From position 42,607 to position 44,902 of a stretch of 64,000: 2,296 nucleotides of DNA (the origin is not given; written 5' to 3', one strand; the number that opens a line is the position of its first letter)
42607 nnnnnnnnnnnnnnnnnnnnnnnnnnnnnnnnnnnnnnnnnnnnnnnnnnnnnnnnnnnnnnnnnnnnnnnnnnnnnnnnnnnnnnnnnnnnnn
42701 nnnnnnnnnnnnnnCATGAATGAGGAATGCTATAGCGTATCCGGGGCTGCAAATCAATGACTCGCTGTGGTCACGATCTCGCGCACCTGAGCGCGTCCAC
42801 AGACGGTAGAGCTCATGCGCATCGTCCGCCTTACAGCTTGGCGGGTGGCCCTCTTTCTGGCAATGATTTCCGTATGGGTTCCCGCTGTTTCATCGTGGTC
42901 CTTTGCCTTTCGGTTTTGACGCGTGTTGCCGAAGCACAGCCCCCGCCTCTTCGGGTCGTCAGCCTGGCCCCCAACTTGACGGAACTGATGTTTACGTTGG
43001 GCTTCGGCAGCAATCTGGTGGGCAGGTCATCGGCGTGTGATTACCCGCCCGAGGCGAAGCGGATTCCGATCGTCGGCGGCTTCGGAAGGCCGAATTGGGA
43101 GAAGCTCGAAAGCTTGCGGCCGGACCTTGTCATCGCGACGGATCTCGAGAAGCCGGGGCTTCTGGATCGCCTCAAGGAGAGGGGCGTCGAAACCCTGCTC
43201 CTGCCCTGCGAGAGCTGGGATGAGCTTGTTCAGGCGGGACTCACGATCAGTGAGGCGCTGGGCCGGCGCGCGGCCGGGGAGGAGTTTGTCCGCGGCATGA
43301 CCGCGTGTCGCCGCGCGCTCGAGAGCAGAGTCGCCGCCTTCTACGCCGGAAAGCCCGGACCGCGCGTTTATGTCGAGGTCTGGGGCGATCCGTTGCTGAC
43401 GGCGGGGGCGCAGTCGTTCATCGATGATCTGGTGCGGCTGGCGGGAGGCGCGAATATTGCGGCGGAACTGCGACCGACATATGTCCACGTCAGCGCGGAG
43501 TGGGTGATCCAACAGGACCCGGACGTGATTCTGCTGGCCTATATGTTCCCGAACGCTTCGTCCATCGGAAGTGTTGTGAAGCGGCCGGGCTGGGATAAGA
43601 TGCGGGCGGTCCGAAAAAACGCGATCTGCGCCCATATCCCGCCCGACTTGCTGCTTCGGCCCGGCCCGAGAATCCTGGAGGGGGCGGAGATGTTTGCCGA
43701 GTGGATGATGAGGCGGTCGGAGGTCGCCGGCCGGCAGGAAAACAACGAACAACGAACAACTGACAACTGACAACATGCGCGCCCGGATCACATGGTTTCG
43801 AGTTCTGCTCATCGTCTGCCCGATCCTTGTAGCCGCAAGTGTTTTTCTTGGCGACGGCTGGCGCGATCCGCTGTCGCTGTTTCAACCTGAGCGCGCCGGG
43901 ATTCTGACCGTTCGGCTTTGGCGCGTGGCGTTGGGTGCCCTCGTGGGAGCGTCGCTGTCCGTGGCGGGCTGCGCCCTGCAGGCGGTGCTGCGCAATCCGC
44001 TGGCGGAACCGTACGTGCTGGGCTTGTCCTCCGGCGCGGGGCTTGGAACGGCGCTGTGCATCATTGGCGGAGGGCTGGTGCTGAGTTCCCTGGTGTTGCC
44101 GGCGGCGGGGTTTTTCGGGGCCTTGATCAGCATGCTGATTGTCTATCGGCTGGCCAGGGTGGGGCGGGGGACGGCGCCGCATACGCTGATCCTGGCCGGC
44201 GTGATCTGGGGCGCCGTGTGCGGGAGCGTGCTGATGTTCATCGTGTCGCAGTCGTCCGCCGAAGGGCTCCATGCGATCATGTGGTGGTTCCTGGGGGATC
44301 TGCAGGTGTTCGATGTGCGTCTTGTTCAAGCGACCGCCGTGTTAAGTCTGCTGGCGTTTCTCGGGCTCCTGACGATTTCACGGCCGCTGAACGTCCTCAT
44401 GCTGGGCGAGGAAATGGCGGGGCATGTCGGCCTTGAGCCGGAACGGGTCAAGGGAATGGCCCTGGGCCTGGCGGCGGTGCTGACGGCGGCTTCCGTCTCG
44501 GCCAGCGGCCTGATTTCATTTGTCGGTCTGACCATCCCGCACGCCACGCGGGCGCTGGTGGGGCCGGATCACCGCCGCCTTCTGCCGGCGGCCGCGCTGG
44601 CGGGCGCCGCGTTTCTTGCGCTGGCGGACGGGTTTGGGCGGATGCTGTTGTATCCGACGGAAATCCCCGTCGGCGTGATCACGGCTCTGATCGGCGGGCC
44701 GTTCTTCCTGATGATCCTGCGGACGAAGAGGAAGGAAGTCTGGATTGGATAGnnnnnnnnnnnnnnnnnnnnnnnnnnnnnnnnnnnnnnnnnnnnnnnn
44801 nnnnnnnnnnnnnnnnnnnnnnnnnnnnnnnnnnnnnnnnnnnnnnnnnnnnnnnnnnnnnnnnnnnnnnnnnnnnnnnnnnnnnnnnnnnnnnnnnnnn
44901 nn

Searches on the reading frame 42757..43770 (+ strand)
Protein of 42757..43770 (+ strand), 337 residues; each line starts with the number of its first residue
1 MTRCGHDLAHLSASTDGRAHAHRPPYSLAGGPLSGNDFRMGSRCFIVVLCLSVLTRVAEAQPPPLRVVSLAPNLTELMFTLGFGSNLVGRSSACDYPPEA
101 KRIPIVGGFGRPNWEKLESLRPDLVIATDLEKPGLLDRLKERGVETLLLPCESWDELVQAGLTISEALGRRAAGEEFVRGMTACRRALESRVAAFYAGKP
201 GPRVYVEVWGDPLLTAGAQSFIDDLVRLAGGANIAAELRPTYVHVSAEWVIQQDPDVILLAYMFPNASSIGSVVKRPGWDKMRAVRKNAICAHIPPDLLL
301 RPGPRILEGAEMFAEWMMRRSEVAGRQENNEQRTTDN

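Call 17: search_protein_families(library=pfam, proteins=[window:42757-43770:+], max_evalue=0.0001)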
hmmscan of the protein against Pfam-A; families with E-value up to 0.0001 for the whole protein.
window:42757-43770:+ (337 aa): 1 family
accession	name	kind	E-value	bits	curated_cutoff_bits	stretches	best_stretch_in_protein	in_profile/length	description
PF01497.23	Peripla_BP_2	-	1.1e-27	97.4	27.5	1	67-290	1-228/235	Periplasmic binding protein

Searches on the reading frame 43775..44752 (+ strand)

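Call 17: search_protein_families(library=pfam, proteins=[window:43775-44752:+], max_evalue=0.0001)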
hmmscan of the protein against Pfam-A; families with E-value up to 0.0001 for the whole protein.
window:43775-44752:+ (325 aa): 1 family
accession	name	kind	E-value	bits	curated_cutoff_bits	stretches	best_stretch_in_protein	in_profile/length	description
PF01032.23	FecCD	-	1e-81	274.8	26.5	1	17-316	4-310/311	FecCD transport family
